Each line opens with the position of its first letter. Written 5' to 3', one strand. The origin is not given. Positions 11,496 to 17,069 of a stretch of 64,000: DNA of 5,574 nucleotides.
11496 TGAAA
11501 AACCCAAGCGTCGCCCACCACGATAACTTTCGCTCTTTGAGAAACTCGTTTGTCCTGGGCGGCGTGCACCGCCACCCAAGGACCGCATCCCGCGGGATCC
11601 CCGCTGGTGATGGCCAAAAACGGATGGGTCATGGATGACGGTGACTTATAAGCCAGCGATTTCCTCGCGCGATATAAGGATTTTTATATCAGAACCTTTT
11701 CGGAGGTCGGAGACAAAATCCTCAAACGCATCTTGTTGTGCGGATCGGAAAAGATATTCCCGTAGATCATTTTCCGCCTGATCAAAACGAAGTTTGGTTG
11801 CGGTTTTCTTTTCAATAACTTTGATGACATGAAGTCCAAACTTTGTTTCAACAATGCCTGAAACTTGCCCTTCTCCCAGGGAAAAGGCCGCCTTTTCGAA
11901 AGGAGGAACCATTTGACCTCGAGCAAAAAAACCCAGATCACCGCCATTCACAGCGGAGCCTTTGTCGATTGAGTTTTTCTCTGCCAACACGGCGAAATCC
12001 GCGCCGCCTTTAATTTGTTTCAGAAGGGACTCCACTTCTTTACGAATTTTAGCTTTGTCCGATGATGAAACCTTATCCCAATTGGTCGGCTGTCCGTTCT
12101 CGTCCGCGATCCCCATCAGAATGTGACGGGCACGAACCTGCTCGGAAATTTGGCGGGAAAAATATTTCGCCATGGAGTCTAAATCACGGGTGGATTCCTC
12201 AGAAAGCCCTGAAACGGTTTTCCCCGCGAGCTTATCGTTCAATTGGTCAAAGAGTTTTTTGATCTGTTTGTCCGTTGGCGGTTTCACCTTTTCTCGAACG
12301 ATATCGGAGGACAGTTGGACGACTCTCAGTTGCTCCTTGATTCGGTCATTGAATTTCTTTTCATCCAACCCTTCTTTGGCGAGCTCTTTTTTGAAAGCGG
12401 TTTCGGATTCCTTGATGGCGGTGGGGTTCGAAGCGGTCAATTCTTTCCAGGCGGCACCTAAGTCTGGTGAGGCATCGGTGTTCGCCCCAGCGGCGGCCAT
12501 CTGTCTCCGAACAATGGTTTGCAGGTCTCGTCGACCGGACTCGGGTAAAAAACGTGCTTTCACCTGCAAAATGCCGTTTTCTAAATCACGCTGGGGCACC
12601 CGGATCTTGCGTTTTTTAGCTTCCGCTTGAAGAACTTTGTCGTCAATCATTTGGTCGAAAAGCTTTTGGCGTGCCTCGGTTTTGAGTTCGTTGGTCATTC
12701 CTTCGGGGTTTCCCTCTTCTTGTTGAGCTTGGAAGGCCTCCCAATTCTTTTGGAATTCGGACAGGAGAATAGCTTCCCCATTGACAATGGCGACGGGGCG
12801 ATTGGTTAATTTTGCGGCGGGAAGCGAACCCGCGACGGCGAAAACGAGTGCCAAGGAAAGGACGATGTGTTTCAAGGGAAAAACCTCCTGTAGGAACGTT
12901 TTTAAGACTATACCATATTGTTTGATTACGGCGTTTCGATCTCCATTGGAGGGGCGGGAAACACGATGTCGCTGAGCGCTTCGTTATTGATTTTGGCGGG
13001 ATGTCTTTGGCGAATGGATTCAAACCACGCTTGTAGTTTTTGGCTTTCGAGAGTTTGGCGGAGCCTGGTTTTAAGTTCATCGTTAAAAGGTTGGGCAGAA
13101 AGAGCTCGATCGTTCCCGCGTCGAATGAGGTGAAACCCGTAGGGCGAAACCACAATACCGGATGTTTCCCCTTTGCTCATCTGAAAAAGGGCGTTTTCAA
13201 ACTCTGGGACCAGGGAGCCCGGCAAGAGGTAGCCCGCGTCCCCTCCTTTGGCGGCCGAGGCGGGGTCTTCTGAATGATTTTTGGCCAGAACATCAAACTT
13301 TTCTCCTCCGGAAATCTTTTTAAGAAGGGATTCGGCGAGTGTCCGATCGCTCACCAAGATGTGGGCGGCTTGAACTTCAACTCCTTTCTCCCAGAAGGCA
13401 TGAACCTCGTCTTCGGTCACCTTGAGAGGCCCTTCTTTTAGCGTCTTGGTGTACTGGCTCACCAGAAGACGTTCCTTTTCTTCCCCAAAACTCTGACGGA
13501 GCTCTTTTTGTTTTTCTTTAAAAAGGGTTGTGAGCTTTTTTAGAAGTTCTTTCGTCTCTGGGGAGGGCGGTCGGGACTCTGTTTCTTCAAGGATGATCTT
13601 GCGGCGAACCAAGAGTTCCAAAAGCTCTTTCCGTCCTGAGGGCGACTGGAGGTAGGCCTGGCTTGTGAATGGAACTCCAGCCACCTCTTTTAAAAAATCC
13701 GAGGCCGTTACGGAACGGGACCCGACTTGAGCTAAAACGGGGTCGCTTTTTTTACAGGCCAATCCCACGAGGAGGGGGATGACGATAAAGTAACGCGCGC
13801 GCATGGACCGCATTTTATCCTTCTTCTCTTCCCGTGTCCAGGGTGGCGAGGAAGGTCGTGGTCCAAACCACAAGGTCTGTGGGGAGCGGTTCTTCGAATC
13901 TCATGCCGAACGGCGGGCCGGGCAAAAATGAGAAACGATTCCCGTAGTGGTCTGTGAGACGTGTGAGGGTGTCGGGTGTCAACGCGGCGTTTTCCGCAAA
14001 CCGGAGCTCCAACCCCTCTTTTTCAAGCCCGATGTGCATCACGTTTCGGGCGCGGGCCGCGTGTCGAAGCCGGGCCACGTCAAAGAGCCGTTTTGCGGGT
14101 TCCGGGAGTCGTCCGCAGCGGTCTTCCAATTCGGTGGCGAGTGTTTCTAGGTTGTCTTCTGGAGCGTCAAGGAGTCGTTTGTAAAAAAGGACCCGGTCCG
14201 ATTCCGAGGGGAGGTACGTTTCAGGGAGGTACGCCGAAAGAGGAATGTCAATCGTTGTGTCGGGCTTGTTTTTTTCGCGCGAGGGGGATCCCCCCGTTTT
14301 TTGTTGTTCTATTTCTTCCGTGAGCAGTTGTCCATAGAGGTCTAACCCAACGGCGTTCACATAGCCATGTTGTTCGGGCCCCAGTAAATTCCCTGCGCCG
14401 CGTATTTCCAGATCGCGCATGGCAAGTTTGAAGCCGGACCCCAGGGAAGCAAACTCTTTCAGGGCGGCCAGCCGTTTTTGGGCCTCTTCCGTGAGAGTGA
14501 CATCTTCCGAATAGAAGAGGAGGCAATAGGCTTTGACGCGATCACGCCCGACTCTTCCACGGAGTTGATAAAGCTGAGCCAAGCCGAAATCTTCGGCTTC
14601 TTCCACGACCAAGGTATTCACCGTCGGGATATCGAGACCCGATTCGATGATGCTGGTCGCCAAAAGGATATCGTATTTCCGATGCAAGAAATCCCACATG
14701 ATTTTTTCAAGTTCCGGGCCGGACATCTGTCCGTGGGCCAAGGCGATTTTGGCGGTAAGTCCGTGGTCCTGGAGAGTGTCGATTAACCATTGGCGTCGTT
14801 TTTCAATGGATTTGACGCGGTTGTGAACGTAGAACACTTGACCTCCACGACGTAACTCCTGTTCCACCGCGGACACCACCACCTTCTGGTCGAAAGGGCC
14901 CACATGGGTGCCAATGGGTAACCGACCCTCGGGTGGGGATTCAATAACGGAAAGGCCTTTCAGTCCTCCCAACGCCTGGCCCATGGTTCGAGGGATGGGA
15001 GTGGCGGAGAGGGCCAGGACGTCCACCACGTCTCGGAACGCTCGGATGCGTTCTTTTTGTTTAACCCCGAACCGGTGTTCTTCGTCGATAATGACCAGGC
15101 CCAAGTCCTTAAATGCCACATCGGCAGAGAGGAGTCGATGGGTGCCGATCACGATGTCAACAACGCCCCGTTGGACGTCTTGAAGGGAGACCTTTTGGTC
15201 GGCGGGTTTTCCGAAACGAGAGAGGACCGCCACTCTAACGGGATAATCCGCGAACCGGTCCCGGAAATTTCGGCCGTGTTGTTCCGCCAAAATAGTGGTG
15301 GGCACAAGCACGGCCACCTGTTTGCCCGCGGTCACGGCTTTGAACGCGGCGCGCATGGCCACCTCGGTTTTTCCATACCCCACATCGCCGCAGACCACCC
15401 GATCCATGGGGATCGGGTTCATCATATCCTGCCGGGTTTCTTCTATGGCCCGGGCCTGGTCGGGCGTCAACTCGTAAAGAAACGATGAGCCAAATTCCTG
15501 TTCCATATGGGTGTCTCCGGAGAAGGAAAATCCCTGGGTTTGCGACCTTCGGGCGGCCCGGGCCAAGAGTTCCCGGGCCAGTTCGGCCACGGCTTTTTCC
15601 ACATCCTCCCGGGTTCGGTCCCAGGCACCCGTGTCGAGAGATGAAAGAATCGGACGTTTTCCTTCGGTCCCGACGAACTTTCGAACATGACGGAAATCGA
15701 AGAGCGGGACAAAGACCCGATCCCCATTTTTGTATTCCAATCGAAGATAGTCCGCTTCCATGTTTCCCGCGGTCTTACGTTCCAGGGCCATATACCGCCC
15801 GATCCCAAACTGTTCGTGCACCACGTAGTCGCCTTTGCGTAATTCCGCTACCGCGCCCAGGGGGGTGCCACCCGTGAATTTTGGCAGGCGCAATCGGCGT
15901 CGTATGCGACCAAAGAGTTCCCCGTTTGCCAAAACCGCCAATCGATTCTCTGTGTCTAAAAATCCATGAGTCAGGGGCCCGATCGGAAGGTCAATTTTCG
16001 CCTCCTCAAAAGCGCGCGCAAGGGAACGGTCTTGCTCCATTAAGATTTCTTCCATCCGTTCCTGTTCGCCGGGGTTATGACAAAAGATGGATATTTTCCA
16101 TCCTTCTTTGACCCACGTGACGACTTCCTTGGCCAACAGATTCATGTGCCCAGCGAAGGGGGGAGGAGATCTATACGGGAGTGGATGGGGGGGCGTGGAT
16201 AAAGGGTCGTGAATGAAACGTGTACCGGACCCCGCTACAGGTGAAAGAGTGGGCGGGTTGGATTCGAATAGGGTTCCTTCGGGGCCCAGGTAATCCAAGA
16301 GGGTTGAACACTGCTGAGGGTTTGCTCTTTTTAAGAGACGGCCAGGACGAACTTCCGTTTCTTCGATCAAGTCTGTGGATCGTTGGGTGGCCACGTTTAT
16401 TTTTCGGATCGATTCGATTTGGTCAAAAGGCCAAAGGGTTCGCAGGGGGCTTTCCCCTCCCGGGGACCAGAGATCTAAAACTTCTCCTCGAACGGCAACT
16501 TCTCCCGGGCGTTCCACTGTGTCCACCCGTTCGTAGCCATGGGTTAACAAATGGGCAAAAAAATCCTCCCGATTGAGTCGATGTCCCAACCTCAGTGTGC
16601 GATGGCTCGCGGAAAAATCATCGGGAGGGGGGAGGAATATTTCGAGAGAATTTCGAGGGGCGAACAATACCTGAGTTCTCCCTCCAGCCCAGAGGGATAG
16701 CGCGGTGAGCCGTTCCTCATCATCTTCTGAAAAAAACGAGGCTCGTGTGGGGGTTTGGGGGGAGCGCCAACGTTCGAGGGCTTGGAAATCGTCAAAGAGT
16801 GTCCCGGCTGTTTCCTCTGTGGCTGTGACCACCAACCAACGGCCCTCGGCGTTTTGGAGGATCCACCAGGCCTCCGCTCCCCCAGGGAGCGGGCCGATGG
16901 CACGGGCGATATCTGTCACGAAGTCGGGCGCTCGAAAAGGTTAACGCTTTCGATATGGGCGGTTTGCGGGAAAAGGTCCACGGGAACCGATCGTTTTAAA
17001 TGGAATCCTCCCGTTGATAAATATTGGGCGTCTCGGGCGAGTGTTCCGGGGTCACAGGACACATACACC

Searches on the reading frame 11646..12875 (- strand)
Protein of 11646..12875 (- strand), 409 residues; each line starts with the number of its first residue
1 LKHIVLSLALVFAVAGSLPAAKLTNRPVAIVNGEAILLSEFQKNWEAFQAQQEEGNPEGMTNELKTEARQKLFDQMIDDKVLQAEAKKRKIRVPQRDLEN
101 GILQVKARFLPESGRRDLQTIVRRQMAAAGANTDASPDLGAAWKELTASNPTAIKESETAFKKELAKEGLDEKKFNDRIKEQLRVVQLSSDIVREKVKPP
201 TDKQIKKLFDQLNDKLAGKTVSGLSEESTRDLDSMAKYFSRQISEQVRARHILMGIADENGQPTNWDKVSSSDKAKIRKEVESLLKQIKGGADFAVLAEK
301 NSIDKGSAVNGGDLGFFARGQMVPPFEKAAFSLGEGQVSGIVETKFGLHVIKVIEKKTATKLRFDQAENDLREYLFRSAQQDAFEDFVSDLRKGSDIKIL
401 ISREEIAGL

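Call 12: search_protein_families(library=pfam, proteins=[window:11646-12875:-], max_evalue=0.001)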
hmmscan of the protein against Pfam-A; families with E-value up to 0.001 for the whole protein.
window:11646-12875:- (409 aa): 6 families
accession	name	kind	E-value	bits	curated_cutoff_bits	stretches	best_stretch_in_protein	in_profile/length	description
PF13616.12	Rotamase_3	-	8.5e-32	110.6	22.5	1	235-357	3-116/116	PPIC-type PPIASE domain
PF00639.27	Rotamase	-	1.5e-27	96.8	21.7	1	251-354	1-96/97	PPIC-type PPIASE domain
PF13624.11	SurA_N_3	-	7e-16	58.9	27.2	1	2-117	15-130/162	SurA-like N-terminal domain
PF13623.11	SurA_N_2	-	3.4e-14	53.4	28.5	1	8-120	19-140/145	SurA-like N-terminal domain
PF13145.12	Rotamase_2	-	1.4e-11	45.7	27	1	275-368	30-120/121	PPIC-type PPIASE domain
PF09312.16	SurA_N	-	5.5e-07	30.2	30.8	1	26-105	3-79/118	SurA N-terminal domain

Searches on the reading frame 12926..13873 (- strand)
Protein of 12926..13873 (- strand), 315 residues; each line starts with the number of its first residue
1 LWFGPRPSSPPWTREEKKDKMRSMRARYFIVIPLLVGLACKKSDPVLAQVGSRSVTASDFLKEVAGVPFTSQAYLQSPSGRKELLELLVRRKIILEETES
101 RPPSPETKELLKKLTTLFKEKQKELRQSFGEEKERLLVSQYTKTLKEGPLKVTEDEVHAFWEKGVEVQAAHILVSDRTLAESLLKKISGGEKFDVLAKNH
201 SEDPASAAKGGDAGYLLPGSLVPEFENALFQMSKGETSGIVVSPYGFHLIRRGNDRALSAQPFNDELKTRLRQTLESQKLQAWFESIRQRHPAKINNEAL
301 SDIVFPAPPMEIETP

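Call 12: search_protein_families(library=pfam, proteins=[window:12926-13873:-], max_evalue=0.001)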
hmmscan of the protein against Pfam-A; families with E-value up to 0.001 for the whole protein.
window:12926-13873:- (315 aa): 3 families
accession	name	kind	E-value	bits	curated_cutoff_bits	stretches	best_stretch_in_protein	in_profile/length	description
PF13616.12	Rotamase_3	-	6e-21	75.6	22.5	1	166-251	15-111/116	PPIC-type PPIASE domain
PF00639.27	Rotamase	-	1.2e-19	71.5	21.7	1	178-251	20-94/97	PPIC-type PPIASE domain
PF13145.12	Rotamase_2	-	2.6e-07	31.9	27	1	170-254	26-107/121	PPIC-type PPIASE domain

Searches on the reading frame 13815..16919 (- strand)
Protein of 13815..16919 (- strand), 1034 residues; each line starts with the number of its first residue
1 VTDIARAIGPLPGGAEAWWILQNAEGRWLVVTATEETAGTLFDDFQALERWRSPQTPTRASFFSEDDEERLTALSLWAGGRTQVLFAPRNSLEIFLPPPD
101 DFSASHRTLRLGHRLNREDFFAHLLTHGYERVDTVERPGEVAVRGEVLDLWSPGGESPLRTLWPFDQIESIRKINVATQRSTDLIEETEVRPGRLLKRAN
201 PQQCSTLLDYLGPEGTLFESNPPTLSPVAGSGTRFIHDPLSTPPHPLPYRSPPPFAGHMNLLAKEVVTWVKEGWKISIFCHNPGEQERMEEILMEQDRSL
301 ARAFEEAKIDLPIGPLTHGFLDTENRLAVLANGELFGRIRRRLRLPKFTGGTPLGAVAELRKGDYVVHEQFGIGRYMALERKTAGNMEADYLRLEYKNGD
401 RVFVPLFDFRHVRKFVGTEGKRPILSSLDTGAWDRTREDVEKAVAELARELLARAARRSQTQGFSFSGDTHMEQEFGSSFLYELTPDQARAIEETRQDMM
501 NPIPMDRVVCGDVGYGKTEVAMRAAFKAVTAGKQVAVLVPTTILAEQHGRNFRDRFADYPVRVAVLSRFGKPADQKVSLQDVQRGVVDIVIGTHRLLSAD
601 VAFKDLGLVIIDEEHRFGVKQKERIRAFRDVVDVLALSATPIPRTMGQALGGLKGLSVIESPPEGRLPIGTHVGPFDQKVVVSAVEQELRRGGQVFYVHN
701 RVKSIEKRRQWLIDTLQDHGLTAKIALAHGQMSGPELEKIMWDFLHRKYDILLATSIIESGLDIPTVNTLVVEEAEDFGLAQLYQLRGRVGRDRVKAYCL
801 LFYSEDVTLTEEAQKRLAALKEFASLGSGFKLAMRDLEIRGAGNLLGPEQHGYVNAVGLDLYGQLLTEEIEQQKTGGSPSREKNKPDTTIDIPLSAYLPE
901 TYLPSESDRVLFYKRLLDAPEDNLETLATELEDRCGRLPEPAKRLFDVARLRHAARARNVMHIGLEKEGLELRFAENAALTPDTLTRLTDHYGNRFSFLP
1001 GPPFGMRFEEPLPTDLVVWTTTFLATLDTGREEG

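Call 12: search_protein_families(library=pfam, proteins=[window:13815-16919:-], max_evalue=0.001)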
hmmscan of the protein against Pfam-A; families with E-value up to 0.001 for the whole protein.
window:13815-16919:- (1034 aa): 8 families
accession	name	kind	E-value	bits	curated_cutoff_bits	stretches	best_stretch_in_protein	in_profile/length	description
PF00270.35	DEAD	-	3.4e-27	95.7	26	1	485-645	1-163/167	DEAD/DEAH box helicase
PF03461.20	TRCF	-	3e-20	72.8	25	1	893-983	2-93/95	TRCF domain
PF00271.37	Helicase_C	-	2.7e-18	66.6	23.5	1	684-793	5-109/110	Helicase conserved C-terminal domain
PF17757.6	UvrB_inter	-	6e-16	58.8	22.9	1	109-193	3-88/91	UvrB interaction domain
PF02559.22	CarD_TRCF_RID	-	4.4e-15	55.9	23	1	360-415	1-56/57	CarD-like/TRCF RID domain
PF04851.21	ResIII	-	5.7e-11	43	22.5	1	482-641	2-162/164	Type III restriction enzyme, res subunit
PF21132.2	MFD_D3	-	0.00025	21.4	21.8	0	299-335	38-73/73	MFD, D3 domain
PF22590.2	Cas3-like_C_2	-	0.00094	19.9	27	0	692-794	2-105/106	CRISPR-associated nuclease/helicase Cas3, C-terminal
